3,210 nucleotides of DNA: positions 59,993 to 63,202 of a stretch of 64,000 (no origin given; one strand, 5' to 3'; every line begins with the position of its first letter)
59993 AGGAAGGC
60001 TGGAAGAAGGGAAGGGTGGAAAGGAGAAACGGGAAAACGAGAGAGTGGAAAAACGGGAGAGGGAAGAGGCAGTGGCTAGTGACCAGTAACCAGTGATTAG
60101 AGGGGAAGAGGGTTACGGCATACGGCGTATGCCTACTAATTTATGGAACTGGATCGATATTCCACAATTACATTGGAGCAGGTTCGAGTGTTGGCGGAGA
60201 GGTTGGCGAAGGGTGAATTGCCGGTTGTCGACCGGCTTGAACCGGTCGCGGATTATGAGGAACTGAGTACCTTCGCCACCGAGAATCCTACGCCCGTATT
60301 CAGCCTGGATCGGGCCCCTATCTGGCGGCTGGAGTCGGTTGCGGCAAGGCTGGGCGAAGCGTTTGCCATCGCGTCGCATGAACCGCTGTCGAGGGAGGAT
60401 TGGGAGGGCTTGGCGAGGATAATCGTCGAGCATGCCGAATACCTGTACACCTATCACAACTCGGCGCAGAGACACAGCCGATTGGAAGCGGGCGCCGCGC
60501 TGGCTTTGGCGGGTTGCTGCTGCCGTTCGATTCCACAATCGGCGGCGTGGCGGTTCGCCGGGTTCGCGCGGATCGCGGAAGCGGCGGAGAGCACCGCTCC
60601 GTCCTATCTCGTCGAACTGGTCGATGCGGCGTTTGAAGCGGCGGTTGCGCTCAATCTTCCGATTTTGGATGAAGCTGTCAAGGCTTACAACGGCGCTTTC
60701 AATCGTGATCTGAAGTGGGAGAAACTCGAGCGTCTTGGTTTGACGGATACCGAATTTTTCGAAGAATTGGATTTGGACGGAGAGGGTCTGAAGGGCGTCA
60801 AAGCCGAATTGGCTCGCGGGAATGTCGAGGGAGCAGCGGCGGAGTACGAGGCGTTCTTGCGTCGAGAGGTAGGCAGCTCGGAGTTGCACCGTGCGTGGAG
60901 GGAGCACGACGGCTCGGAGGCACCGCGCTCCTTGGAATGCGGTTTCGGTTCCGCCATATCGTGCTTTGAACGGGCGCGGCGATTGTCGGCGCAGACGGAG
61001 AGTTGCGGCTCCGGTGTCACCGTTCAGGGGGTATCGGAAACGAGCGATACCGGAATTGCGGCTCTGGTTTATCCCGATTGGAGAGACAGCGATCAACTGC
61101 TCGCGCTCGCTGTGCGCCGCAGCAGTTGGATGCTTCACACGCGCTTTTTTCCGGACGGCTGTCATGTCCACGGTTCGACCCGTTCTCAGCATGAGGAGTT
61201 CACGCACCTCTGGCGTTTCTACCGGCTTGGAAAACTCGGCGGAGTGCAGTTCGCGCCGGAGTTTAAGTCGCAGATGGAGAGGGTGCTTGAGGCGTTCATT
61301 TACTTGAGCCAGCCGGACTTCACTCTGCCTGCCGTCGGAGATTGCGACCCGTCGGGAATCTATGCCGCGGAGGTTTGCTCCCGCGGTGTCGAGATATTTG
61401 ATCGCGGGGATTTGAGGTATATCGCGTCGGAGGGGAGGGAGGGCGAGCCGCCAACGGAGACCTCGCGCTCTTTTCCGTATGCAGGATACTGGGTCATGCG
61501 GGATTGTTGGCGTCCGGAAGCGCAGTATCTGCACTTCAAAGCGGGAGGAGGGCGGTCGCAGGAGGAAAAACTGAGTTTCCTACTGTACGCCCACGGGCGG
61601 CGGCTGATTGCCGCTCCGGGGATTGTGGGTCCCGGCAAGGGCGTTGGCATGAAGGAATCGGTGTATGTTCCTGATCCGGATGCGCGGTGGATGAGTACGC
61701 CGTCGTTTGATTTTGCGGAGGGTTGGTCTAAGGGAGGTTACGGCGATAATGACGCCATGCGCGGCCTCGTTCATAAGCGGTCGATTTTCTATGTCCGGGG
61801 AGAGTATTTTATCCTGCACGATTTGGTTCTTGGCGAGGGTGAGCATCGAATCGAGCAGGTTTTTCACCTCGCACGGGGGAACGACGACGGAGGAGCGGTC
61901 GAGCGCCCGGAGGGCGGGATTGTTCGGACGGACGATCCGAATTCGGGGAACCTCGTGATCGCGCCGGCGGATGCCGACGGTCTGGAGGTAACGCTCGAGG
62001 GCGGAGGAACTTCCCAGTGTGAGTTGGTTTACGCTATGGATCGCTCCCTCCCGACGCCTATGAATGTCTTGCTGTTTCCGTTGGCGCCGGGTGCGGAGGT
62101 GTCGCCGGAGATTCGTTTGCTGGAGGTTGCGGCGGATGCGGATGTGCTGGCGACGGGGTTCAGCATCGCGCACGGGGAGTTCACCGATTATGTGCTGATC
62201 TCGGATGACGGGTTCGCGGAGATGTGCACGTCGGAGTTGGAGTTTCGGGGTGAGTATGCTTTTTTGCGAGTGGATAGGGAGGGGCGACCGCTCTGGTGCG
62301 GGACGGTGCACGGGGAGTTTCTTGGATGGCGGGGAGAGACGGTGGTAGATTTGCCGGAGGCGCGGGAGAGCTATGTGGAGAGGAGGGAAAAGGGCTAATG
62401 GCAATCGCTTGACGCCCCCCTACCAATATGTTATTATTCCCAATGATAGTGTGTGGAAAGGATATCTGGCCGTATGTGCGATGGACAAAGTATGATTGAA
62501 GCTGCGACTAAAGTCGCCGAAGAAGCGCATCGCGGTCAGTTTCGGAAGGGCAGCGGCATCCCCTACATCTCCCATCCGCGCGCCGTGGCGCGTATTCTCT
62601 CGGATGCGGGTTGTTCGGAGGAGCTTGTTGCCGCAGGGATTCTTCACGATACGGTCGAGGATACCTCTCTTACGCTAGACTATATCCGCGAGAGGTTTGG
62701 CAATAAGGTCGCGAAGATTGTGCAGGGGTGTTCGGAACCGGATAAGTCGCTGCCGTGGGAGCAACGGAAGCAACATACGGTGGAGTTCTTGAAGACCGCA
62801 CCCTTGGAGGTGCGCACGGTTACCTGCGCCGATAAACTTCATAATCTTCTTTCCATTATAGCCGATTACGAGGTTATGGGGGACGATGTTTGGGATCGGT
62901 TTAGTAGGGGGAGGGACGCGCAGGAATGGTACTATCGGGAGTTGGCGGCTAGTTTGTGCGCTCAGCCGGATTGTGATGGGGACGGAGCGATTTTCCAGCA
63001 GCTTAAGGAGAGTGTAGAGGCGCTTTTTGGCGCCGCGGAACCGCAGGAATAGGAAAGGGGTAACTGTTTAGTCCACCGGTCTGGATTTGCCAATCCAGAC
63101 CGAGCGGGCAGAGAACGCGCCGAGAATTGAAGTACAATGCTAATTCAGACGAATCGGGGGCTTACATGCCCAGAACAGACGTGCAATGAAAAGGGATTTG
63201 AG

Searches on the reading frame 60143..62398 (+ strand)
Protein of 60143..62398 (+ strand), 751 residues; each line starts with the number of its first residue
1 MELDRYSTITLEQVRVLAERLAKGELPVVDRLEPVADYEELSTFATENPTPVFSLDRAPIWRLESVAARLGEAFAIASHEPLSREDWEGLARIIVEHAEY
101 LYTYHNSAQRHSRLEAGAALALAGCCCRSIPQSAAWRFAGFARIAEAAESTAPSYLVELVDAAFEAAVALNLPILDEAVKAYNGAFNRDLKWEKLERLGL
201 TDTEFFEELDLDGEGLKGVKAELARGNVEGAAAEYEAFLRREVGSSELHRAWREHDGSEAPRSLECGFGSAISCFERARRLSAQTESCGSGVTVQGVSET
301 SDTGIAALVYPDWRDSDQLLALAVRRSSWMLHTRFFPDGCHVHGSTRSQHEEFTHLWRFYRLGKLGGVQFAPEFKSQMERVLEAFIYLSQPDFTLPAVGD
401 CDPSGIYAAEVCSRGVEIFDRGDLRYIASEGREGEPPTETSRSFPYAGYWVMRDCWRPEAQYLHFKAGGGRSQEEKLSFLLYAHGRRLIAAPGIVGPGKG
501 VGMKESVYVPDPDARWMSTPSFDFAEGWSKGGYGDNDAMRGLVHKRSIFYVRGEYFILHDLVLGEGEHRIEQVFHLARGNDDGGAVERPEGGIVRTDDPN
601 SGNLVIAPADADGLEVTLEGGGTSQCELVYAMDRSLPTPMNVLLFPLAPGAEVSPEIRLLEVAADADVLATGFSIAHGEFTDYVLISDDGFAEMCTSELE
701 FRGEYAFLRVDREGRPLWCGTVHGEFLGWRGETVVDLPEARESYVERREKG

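Call 13: search_protein_families(library=pfam, proteins=[window:60143-62398:+])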
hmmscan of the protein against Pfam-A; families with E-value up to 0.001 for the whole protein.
window:60143-62398:+ (751 aa): 2 families
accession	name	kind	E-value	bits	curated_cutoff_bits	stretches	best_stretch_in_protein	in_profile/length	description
PF07940.18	Hepar_II_III_C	-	2.7e-11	43.9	24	1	532-605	123-191/237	Heparinase II/III-like, C-terminal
PF16889.11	Hepar_II_III_N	-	2.8e-11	43.8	22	0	299-405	209-317/340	Heparinase II/III N-terminus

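Call 49: find_encoding_contigs(protein=window:60143-62398:+, flank=10000, max_places=2)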
Protein window:60143-62398:+ (751 aa): 1 contig read that carries it; 1 place shown.
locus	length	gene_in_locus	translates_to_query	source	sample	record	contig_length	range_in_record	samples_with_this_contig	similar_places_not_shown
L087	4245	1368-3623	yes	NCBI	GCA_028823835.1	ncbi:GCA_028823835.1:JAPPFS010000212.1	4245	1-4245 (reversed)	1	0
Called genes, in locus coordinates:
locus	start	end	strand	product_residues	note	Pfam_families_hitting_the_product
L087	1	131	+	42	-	?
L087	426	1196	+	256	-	PF00528:BPD_transp_1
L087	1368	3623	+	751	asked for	PF16889:Hepar_II_III_N (faint), PF07940:Hepar_II_III_C (faint)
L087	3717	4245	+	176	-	PF13328:HD_4, PF01966:HD (weak)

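Call 72: find_encoding_contigs(protein=window:60188-62398:+, flank=10000, max_places=3)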
Protein window:60188-62398:+ (736 aa): 3 contigs read that carry it; 3 places shown.
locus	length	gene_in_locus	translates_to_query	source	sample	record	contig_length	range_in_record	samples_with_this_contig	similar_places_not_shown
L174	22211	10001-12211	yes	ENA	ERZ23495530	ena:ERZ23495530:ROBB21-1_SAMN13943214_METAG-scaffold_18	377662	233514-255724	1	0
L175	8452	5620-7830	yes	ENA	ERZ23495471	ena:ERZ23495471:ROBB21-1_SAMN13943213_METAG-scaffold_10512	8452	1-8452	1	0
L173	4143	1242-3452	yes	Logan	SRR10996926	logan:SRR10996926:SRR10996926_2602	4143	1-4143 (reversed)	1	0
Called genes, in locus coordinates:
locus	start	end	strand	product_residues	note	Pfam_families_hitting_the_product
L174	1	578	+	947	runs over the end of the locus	PF13435:Cytochrome_C554 (faint), PF13181:TPR_8 (faint), PF07719:TPR_2 (faint), PF13431:TPR_17 (faint), PF00515:TPR_1 (faint), PF13414:TPR_11 (faint), PF13432:TPR_16 (weak), PF14559:TPR_19 (weak), +4 more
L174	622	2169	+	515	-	PF04389:Peptidase_M28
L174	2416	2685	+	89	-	PF01649:Ribosomal_S20p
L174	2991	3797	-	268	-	PF05721:PhyH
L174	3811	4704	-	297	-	-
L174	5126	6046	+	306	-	PF00581:Rhodanese, PF00899:ThiF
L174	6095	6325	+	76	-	-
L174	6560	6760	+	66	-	-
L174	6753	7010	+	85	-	PF05016:ParE_toxin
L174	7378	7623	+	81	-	-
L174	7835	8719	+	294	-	PF00528:BPD_transp_1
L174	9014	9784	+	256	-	PF00528:BPD_transp_1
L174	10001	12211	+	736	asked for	PF16889:Hepar_II_III_N (faint), PF07940:Hepar_II_III_C (faint)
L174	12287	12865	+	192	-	PF13328:HD_4, PF01966:HD (weak)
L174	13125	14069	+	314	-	PF00586:AIRS, PF02769:AIRS_C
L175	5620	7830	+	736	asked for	PF16889:Hepar_II_III_N (faint), PF07940:Hepar_II_III_C (faint)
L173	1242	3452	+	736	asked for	PF16889:Hepar_II_III_N (faint), PF07940:Hepar_II_III_C (faint)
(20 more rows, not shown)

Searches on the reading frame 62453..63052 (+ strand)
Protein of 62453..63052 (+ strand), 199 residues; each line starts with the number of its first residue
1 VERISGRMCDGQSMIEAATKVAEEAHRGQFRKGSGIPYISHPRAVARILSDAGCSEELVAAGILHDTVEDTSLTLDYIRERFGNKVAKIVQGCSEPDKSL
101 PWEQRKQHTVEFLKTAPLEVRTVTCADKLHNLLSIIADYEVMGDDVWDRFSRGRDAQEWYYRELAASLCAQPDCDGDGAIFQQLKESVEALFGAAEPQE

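Call 13: search_protein_families(library=pfam, proteins=[window:62453-63052:+])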
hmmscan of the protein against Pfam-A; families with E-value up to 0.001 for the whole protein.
window:62453-63052:+ (199 aa): 2 families
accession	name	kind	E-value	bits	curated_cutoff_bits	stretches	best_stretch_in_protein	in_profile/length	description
PF13328.12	HD_4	-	9.6e-23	81.1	27.2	1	18-135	1-127/156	HD domain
PF01966.28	HD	-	2e-06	28.5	22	1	38-131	1-115/116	HD domain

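Call 48: find_encoding_contigs(protein=window:62453-63052:+, flank=10000, max_places=2)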
Protein window:62453-63052:+ (199 aa): no gene with exactly this product is on record in the collection.

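Call 71: find_encoding_contigs(protein=window:62492-63052:+, flank=10000, max_places=3)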
Protein window:62492-63052:+ (186 aa): 1 contig read that carries it; 1 place shown.
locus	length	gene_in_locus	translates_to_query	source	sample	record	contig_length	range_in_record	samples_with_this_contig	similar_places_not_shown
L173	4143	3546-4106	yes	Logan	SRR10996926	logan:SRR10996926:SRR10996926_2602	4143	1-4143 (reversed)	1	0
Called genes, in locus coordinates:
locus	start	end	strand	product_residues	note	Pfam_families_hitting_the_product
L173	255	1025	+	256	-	PF00528:BPD_transp_1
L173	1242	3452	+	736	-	PF16889:Hepar_II_III_N (faint), PF07940:Hepar_II_III_C (faint)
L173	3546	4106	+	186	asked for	PF13328:HD_4, PF01966:HD (weak)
